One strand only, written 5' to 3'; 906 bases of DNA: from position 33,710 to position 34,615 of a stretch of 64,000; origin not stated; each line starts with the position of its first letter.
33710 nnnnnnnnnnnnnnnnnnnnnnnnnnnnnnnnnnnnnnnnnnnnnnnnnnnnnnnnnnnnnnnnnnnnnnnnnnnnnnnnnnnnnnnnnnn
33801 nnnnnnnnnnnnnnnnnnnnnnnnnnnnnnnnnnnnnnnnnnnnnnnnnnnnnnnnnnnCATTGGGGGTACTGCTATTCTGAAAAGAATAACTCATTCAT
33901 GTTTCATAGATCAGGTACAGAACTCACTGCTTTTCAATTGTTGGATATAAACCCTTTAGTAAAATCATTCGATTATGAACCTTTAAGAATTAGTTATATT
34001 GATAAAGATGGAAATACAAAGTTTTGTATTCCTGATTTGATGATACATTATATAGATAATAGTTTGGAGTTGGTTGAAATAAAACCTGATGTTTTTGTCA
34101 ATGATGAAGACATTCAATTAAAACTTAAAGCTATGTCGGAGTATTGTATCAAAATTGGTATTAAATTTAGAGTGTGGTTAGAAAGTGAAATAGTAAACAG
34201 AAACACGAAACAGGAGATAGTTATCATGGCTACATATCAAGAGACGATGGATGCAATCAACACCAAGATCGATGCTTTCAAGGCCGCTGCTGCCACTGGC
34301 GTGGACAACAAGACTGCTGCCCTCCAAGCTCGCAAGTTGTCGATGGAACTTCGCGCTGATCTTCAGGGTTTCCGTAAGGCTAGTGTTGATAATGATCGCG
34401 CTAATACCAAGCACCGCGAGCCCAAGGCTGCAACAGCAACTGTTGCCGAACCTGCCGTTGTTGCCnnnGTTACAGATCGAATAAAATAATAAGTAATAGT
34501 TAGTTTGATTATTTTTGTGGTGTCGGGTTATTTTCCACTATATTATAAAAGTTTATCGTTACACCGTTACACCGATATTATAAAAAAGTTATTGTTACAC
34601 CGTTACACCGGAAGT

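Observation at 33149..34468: Endonuclease ORF has no stop codon and runs in frame into a small GC-rich gene with its own RBS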

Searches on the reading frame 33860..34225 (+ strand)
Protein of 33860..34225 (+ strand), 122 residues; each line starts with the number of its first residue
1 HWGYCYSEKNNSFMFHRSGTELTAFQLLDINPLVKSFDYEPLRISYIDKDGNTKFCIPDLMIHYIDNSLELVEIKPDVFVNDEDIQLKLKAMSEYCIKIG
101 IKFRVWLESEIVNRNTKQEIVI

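Call 52: search_solved_structures(query=A3, max_evalue=10, show_alignments=3)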
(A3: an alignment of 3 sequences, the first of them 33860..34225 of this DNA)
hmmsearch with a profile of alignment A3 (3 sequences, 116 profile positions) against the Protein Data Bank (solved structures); distinct sequences matched with E-value up to 10: 4.
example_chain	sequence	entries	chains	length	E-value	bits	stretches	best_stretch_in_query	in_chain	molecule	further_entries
30jv_A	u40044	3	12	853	0.088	16.1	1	4-72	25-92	TnsA endonuclease N-terminal domain-containing protein,TnsB transposase | PseTnsAB artificial fusion protein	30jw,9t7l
2m71_A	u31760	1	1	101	0.13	15.5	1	64-106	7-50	Translation initiation factor IF-3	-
30ga_R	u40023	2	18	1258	0.15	15.4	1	4-72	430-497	Maltose/maltodextrin-binding periplasmic protein,TnsA endonuclease N-terminal domain-conta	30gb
3o6x_A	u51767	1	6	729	0.58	13.5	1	50-100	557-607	Glutamine synthetase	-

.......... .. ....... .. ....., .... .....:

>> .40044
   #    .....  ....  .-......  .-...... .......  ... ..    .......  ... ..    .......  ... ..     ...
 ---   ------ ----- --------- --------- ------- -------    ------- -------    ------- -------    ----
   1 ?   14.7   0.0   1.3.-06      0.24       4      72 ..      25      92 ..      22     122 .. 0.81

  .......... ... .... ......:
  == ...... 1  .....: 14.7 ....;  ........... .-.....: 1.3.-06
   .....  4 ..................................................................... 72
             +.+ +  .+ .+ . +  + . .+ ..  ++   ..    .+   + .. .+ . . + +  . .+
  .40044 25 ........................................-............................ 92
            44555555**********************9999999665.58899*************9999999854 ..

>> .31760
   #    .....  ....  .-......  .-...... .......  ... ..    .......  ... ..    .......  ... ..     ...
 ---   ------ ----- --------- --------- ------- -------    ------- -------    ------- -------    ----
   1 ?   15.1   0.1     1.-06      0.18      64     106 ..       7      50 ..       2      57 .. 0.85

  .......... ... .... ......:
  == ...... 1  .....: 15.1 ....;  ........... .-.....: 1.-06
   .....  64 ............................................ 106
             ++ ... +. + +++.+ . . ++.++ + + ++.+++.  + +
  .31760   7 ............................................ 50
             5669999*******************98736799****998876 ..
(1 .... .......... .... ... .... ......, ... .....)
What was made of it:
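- Tried and rejected: A small profile gave only a weak TnsA hit (E 0.09, call 52).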

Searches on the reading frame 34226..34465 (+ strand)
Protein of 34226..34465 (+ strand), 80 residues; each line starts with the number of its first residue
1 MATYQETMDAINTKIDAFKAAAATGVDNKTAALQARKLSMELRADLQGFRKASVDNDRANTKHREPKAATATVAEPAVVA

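Call 5: search_protein_families(library=pfam, proteins=[window:34226-34465:+], max_evalue=1)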
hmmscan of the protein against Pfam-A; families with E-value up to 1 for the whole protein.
window:34226-34465:+ (80 aa): 2 families
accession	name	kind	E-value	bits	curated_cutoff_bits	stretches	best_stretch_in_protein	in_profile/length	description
PF07432.18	Hc1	-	0.00022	21.5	23.5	1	6-56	2-54/57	Histone H1-like protein Hc1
PF07361.16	Cytochrom_B562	-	0.1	13.6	30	1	1-38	54-90/102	Cytochrome b562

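Call 8: search_dna_similar(query=window:34226-34465:+, collection=phages, mode=protein, max_rows=30, max_evalue=0.001)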
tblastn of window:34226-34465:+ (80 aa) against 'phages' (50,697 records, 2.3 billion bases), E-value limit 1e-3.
No match.

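Call 10: find_homologous_proteins(query=window:34226-34465:+, max_evalue=0.001)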
Query window:34226-34465:+ (80 aa): 7 proteins with E <= 0.001 among 23 candidates.
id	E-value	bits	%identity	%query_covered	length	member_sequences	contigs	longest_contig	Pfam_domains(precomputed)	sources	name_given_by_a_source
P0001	3.2e-33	130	94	84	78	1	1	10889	-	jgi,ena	-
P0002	9.7e-33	128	95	80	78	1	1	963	-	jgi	-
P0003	2.3e-30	121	88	80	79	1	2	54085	-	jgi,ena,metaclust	metaclust:\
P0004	4.0e-28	114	83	80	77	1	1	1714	-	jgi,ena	-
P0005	1.8e-26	109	83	80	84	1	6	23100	-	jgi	jgi:hypothetical protein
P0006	7.2e-22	94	68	95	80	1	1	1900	-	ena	-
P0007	3.1e-19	86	62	93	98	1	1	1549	PF07432.19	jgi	jgi:hypothetical protein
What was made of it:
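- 34226..34468 (+): Resident 80-aa Hc1-family (histone H1-like) gene with extreme GC3 and codon bias. Its stop ends the 439-aa ORF. Stand-alone homologues of 77-98 aa (call 10).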

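Call 11: find_encoding_contigs(protein=P0003, flank=6000, max_places=4)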
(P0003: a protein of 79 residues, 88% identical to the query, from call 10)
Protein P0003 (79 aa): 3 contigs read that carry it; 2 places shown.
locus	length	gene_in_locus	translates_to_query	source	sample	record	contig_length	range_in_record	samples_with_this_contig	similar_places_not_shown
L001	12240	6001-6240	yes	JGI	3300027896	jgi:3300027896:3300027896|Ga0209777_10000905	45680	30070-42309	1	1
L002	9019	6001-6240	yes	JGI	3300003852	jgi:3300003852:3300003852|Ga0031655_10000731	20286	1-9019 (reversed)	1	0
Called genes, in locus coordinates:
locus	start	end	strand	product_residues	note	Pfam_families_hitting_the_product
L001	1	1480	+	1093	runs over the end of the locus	PF04565:RNA_pol_Rpb2_3 (weak), PF00562:RNA_pol_Rpb2_6, PF04560:RNA_pol_Rpb2_7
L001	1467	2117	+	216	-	PF01227:GTP_cyclohydroI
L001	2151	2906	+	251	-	-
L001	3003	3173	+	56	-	PF22180:RH3_dom (weak), PF20605:Antitox_RHH (weak)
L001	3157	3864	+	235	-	-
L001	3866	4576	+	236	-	-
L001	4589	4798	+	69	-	-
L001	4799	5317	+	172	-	-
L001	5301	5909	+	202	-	-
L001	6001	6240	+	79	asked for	-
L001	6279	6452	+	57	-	-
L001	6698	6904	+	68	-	-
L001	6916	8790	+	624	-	PF22745:Nlig-Ia, PF01653:DNA_ligase_aden, PF03120:OB_DNA_ligase, PF14520:HHH_5 (faint), PF00533:BRCT, PF12738:PTCB-BRCT (faint)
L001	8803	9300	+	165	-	-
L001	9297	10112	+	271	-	-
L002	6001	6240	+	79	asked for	-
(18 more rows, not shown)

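Call 12: find_encoding_contigs(protein=P0001, flank=6000, max_places=4)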
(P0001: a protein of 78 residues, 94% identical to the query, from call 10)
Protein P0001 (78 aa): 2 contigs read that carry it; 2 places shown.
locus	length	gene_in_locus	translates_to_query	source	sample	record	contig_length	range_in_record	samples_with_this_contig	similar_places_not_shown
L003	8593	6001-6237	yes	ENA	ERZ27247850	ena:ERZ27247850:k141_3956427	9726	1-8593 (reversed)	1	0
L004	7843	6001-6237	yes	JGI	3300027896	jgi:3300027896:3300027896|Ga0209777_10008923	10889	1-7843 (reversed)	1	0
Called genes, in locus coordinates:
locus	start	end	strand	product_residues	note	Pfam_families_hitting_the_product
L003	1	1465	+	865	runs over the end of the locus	?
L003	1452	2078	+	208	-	PF01227:GTP_cyclohydroI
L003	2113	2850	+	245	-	-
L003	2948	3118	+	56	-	PF22180:RH3_dom (weak), PF20605:Antitox_RHH (weak)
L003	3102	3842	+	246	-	-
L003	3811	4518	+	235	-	-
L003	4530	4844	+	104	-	-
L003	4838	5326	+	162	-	-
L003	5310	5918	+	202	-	-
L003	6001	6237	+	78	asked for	-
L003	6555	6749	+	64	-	-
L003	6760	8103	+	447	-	PF01068:DNA_ligase_A_M, PF14743:DNA_ligase_OB_2 (weak)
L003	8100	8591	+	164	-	?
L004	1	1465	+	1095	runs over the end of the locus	PF04565:RNA_pol_Rpb2_3 (weak), PF00562:RNA_pol_Rpb2_6, PF04560:RNA_pol_Rpb2_7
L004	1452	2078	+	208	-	PF01227:GTP_cyclohydroI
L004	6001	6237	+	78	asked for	-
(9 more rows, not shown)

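Call 13: find_encoding_contigs(protein=P0005, flank=6000, max_places=6)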
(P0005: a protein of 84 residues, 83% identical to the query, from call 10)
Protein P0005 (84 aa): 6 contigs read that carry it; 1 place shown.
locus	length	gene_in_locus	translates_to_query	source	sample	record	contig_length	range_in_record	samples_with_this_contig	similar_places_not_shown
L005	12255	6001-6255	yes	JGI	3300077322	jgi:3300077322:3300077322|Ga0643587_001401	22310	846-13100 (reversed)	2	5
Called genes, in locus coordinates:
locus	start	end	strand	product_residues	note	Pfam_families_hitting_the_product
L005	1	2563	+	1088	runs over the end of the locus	PF04565:RNA_pol_Rpb2_3 (weak), PF00562:RNA_pol_Rpb2_6, PF04560:RNA_pol_Rpb2_7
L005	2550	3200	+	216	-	PF01227:GTP_cyclohydroI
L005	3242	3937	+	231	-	-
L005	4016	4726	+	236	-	-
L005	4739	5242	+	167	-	-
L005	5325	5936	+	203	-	-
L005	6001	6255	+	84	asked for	-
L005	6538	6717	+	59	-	-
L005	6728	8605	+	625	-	PF22745:Nlig-Ia (weak), PF01653:DNA_ligase_aden, PF03120:OB_DNA_ligase, PF00533:BRCT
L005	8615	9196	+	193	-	-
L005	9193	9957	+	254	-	-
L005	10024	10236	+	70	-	-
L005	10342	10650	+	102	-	-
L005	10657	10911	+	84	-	-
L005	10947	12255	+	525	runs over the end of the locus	PF01145:Band_7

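Call 29: find_related_loci(query=A2, collection=viral_contigs, flank=3000)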
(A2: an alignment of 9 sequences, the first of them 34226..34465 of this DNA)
Query A2 (80 aa) in viral_contigs; peptide patterns used: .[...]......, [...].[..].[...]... (x = any residue, [..] = any of these).
77 stretches matched a pattern; 10 encode a relative of the query (tblastn E <= 1e-3); 10 distinct loci.
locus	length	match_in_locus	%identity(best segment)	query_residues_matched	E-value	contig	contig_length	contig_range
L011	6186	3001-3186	44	1-59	3e-11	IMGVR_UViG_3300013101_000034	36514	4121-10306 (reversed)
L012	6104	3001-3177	44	4-59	4e-11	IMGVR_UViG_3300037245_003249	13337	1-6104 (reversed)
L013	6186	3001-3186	42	1-59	5e-11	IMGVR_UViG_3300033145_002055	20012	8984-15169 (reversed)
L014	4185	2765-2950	40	1-59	5e-10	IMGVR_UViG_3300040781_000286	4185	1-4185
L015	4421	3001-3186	40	1-59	5e-10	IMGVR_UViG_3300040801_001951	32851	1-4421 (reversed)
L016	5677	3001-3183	39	1-58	7e-9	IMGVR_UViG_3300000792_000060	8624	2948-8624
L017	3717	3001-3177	44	4-59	2e-8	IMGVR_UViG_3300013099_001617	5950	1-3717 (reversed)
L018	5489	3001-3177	41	4-59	9e-8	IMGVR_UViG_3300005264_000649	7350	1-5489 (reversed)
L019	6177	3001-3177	42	4-59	1e-7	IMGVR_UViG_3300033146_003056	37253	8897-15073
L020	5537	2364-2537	40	4-58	2e-7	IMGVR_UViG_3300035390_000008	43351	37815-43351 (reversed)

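Call 30: find_related_loci(query=A2, collection=metagenome_contigs, flank=2500)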
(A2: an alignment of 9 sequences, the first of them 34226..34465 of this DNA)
Query A2 (80 aa) in metagenome_contigs; peptide patterns used: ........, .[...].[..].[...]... (x = any residue, [..] = any of these).
197 stretches matched a pattern; 26 encode a relative of the query (tblastn E <= 1e-3); 26 distinct loci.
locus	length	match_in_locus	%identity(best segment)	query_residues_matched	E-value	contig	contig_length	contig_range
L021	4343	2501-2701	94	1-67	6e-33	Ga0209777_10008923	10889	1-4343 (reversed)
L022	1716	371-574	69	1-68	2e-27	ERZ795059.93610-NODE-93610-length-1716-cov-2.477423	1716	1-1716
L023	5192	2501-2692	88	1-64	1e-26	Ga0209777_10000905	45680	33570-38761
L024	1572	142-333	83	1-64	3e-26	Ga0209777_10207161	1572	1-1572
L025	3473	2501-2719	60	3-75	7e-25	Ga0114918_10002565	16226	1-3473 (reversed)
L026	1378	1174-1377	69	1-68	4e-24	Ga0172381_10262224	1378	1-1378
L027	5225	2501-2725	57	3-77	1e-23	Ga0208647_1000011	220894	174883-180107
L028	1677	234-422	62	4-66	5e-23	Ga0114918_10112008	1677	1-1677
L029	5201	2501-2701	63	1-67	1e-22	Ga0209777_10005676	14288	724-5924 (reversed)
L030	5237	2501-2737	53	3-78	5e-22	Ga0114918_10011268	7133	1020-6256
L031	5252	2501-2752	55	3-76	4e-22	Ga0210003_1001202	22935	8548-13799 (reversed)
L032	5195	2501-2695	57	3-67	6e-22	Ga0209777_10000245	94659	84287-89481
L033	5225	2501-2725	55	3-78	9e-22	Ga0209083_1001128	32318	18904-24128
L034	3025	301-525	55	3-78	1e-21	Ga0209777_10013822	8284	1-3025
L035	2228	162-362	60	1-67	1e-20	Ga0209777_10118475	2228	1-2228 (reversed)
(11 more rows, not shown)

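Call 34: search_protein_families(library=phrogs, proteins=[window:34226-34465:+], max_evalue=0.001)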
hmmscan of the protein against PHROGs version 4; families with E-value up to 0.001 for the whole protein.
window:34226-34465:+ (80 aa): 0 families

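Call 43: search_protein_families(library=pfam, alignment_id=A2, max_evalue=0.01)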
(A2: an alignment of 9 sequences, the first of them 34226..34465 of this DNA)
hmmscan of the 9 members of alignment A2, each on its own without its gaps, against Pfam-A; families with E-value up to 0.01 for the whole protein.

A. member 1, window:34226-34465:+ (80 aa): 1 family
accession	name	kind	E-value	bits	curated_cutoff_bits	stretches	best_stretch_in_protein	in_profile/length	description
PF07432.18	Hc1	-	0.00022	21.5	23.5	1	6-56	2-54/57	Histone H1-like protein Hc1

B. families by the number of members that match (of 9 scanned): 1 family
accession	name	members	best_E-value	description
PF07432.18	Hc1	7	2e-09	Histone H1-like protein Hc1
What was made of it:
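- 34226..34468 (+): Pfam PF07432 at 21.5 bits (cut-off 23.5) for this copy; 7 of 9 family members match, best E 2e-9 (calls 5, 43).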

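Call 61: predict_structure(alignment_id=A4)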
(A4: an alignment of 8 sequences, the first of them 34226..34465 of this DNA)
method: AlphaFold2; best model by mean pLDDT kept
length: 80 residues; sequences in the alignment: 8
mean_pLDDT: 78.8   pTM: 0.55
mean pLDDT of the five models: 78.8, 78.0, 77.7, 77.5, 77.1
residues with pLDDT >= 90: 37; 70-90: 22; 50-70: 7; < 50: 14
segments of 3 or more residues with pLDDT < 50: 64-66, 68-77
pLDDT, mean of each block of 10 residues (from residue 1): 83 94 91 94 91 81 51 46
secondary structure, 60 per line:
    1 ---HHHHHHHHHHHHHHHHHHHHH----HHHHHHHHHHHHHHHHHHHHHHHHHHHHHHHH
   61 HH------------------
elements in order: H4-24 H29-62
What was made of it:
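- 34226..34468 (+): AF2 model is a two-helix hairpin, pLDDT 79 (call 61).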

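Call 67: fold_search(model_id=the predicted structure, library=viral)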
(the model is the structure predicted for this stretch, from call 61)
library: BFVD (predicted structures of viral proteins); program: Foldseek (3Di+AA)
matches with E <= 10: 270; with E <= 0.001: 0
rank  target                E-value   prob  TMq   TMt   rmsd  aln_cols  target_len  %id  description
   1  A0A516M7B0            1.3e-01  1.00  0.62  0.79   1.5        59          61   27  (no name in the UniProt tables at hand)
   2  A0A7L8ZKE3            2.2e-01  0.66  0.45  0.33  15.2       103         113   16  Uncharacterized protein [Campylobacter phage F379]
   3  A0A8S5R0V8            3.8e-01  0.30  0.34  0.29  13.2        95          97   14  Uncharacterized protein [Siphoviridae sp. ctyvQ1]
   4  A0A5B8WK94            4.9e-01  0.99  0.65  0.85   0.9        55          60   14  Uncharacterized protein [Arthrobacter phage Qui]
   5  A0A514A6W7            8.5e-01  0.87  0.68  0.31   8.4        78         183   13  (no name in the UniProt tables at hand)
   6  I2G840                8.5e-01  0.51  0.50  0.44   8.5        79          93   15  Uncharacterized protein [Salmonella phage vB_SenS-Ent1]
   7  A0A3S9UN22            1.0e+00  0.80  0.69  0.38   9.7        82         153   18  Uncharacterized protein [Arthrobacter phage Maja]
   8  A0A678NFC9            1.4e+00  0.72  0.54  0.31   3.0        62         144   19  Uncharacterized protein [Salmonella phage SE-W109]
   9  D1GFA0                1.4e+00  0.38  0.45  0.36  16.9        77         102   10  Uncharacterized protein [Betafusellovirus yellowstonense]
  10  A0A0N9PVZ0            1.6e+00  0.75  0.55  0.70   1.8        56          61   16  Uncharacterized protein [Port-miou virus]
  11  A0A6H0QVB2            1.7e+00  0.33  0.49  0.44   9.4        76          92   14  (no name in the UniProt tables at hand)
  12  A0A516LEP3            1.8e+00  0.77  0.52  0.63   1.3        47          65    8  (no name in the UniProt tables at hand)
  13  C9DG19                1.8e+00  0.44  0.56  0.25   7.7        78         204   12  Gp16 terminase DNA packaging enzyme small subunit [Delftia phage PhiW-14]
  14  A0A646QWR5            1.8e+00  0.35  0.55  0.52   5.7        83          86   11  (no name in the UniProt tables at hand)
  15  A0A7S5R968            1.9e+00  0.41  0.49  0.61   3.1        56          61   27  (no name in the UniProt tables at hand)
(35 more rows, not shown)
